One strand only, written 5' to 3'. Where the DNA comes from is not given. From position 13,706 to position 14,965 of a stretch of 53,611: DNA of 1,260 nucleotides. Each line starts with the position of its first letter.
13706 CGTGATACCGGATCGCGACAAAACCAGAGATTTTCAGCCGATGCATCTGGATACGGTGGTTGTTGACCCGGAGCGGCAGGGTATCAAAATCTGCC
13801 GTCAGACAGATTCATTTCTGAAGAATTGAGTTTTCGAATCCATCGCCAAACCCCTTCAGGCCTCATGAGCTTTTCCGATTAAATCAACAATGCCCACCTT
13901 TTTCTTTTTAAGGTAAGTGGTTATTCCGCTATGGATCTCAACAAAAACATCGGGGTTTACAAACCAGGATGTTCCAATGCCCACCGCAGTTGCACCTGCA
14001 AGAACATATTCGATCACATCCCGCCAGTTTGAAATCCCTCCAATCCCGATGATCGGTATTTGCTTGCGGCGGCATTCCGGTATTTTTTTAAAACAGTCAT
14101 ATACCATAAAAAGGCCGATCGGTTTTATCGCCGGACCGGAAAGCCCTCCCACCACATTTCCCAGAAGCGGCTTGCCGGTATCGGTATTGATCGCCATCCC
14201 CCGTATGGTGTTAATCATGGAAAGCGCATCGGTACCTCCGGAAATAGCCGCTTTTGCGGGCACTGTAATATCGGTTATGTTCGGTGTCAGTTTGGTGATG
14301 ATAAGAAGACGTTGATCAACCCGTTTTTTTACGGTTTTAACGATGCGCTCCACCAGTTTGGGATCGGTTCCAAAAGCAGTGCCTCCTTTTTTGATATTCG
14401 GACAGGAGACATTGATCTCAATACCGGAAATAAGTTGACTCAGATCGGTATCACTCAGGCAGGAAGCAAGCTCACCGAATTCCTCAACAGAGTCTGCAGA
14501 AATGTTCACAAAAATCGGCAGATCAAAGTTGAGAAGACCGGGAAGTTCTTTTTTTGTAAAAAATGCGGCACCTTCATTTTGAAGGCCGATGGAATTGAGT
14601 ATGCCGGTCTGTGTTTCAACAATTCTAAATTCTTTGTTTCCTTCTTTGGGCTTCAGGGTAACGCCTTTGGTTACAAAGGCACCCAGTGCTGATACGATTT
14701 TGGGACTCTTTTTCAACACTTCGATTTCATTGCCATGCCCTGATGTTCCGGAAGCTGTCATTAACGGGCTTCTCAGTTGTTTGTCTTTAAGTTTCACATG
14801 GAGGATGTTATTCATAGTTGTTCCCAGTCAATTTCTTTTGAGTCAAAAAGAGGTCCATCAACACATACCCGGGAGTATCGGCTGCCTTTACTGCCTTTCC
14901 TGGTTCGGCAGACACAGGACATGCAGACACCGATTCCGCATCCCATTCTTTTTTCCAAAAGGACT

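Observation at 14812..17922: Giant PyrK: a methylase-like Zn-ribbon module and an unknown middle region fused in-frame to the DHODH-1B electron-transfer subunit and coupled to pyrD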

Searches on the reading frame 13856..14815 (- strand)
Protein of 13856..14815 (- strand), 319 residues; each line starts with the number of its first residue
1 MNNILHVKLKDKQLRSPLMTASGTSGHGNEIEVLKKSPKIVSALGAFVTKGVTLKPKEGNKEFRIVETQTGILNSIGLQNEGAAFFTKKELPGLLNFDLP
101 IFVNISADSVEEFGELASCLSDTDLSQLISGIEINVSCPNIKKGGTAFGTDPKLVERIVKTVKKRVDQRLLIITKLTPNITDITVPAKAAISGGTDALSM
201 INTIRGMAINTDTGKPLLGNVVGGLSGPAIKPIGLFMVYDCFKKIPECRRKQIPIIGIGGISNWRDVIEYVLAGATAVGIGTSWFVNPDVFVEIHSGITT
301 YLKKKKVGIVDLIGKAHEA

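Call 3: search_protein_families(library=pfam, proteins=[window:13856-14815:-], max_evalue=1)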
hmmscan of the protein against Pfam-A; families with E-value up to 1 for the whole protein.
window:13856-14815:- (319 aa): 7 families
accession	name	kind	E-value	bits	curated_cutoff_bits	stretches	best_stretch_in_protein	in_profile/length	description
PF01180.27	DHO_dh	-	1.7e-65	221.6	27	1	5-301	2-290/291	Dihydroorotate dehydrogenase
PF01207.24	Dus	-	2e-06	27.6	20.4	2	127-171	78-126/311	Dihydrouridine synthase (Dus)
PF03060.21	NMO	-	0.00019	21.4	28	1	219-286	164-227/331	Nitronate monooxygenase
PF00977.27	His_biosynth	-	0.0044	16.9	23.6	1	252-295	73-116/228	Histidine biosynthesis protein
PF00478.31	IMPDH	-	0.09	12.2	25.6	1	246-282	201-237/345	IMP dehydrogenase / GMP reductase domain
PF16945.10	Phage_r1t_holin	-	0.11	13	26.9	1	154-212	8-63/72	Putative lactococcus lactis phage r1t holin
PF01070.24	FMN_dh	-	0.13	11.8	24.9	1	241-284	262-305/350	FMN-dependent dehydrogenase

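Call 4: search_protein_families(library=ncbifam, proteins=[window:13856-14815:-], max_evalue=1)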
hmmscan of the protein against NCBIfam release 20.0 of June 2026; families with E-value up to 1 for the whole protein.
window:13856-14815:- (319 aa): 25 families
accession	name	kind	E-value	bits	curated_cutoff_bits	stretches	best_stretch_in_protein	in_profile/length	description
NF005574.0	PRK07259.1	equivalog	1.2e-101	339.7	269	1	3-317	3-303/304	dihydroorotate dehydrogenase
TIGR01037.2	pyrD_sub1_fam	subfamily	3.7e-91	305.3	270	1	5-317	1-300/300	dihydroorotate dehydrogenase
NF041011.1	dihydoor_dh_Arch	equivalog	5.5e-60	202.9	330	1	8-317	2-288/289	dihydroorotate dehydrogenase PyrD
NF006183.0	PRK08318.1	equivalog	2.7e-42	145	335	1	129-317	127-320/422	NAD-dependent dihydropyrimidine dehydrogenase subunit PreA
NF002702.0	PRK02506.1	equivalog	1.9e-35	122.5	301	1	5-314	4-307/313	dihydroorotate oxidase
NF003652.0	PRK05286.2-5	equivalog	2.5e-20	73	267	1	47-306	87-348/353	quinone-dependent dihydroorotate dehydrogenase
NF003645.0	PRK05286.1-2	equivalog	8.6e-20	70.9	366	1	3-315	44-353/359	quinone-dependent dihydroorotate dehydrogenase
NF003651.0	PRK05286.2-4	equivalog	1.6e-18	66.5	448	1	44-308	94-366/377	quinone-dependent dihydroorotate dehydrogenase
NF003650.0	PRK05286.2-3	equivalog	2.6e-17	62.8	477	1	50-317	113-389/393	quinone-dependent dihydroorotate dehydrogenase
TIGR01036.1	pyrD_sub2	equivalog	1.1e-16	60.6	200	1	4-316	45-354/356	dihydroorotate dehydrogenase (quinone)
NF003648.0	PRK05286.2-1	equivalog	9.1e-16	57.7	433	1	8-315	54-354/360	quinone-dependent dihydroorotate dehydrogenase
NF003649.0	PRK05286.2-2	equivalog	2.3e-14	53.1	505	1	6-305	51-337/351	quinone-dependent dihydroorotate dehydrogenase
NF003646.0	PRK05286.1-4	equivalog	7.1e-12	44.8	457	1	47-284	81-321/341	quinone-dependent dihydroorotate dehydrogenase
NF003647.0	PRK05286.1-5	equivalog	1.7e-10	40.3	619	1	4-313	48-350/354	quinone-dependent dihydroorotate dehydrogenase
NF003644.0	PRK05286.1-1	equivalog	2.5e-10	40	418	1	14-283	54-320/336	quinone-dependent dihydroorotate dehydrogenase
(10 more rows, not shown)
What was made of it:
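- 13856..14815 (-): pyrD, class-1B dihydroorotate dehydrogenase catalytic subunit, translationally coupled by an ATGA overlap. NF005574 339.7 bits (cut-off 269) and PF01180 E 1.7e-65 (calls 3, 4).
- Closest known: PyrK, electron-transfer subunit of class-1B dihydroorotate dehydrogenase. Different: It scores far below the curated PyrK equivalog cut-offs (call 4).
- Checked: pyrD (13856..14815) passes the NCBIfam DHODH equivalog cut-off (339.7 bits against 269; call 4).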
